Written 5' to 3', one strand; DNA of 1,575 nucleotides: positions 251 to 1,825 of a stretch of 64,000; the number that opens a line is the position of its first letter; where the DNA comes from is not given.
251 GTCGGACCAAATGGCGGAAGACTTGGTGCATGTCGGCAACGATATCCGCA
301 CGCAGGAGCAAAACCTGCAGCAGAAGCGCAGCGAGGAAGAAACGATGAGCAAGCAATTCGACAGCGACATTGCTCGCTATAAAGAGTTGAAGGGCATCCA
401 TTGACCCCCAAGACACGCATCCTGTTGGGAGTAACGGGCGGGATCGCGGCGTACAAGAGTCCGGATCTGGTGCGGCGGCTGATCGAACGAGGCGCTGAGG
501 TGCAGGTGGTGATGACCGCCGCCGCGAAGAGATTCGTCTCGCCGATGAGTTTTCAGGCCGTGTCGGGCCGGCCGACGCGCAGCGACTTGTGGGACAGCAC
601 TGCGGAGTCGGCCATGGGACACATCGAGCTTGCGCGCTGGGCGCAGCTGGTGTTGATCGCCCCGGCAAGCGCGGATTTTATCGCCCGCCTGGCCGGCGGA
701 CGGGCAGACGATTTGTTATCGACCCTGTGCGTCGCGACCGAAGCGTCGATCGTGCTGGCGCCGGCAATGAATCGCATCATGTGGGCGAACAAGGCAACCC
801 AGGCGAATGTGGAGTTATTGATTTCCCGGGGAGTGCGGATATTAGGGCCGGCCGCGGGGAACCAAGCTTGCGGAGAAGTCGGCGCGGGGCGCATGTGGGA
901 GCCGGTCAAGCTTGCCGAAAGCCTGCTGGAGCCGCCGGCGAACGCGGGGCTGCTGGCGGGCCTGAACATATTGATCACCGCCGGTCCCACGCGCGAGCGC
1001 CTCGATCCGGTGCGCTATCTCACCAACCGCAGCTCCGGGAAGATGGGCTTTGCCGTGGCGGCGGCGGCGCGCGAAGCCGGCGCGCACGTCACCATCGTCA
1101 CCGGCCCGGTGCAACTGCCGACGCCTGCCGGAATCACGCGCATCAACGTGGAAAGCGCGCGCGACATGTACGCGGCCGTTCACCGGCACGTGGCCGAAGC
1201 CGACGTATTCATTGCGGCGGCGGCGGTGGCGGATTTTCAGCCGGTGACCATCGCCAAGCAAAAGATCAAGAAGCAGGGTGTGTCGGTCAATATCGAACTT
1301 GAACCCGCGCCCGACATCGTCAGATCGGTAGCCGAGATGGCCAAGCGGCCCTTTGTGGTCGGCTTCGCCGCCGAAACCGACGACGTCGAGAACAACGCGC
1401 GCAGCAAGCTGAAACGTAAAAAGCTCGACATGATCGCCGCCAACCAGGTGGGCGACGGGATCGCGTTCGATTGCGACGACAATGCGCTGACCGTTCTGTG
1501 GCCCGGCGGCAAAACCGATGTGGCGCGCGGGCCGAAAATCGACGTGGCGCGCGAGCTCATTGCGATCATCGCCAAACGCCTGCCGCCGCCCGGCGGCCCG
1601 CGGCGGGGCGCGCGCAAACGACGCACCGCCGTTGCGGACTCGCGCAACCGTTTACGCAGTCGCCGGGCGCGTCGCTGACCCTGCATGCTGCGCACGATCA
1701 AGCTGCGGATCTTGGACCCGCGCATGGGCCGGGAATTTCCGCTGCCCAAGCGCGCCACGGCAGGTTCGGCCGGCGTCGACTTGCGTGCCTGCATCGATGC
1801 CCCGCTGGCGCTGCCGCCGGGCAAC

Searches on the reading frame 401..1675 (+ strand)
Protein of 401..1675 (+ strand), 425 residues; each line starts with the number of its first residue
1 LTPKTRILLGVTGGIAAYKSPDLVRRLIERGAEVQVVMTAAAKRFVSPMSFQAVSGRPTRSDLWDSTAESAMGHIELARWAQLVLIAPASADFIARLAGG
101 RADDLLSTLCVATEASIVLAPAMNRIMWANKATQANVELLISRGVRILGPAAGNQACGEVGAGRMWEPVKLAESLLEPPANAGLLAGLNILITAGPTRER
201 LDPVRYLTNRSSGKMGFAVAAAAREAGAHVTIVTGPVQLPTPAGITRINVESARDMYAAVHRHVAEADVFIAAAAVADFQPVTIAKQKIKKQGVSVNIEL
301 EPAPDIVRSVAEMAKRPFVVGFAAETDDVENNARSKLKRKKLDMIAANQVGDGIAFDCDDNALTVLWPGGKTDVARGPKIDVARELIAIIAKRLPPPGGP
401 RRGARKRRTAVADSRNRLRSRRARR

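Call 63: search_protein_families(library=pfam, proteins=[window:401-1675:+], max_evalue=0.0001)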
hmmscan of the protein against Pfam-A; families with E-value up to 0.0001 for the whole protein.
window:401-1675:+ (425 aa): 2 families
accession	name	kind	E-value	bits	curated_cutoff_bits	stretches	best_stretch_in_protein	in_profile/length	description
PF04127.22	DFP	-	2.5e-71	239.8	22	1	185-366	1-186/186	DNA/pantothenate metabolism flavoprotein C-terminal domain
PF02441.25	Flavoprotein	-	3.3e-31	108.5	22.7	1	6-176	2-159/162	Flavoprotein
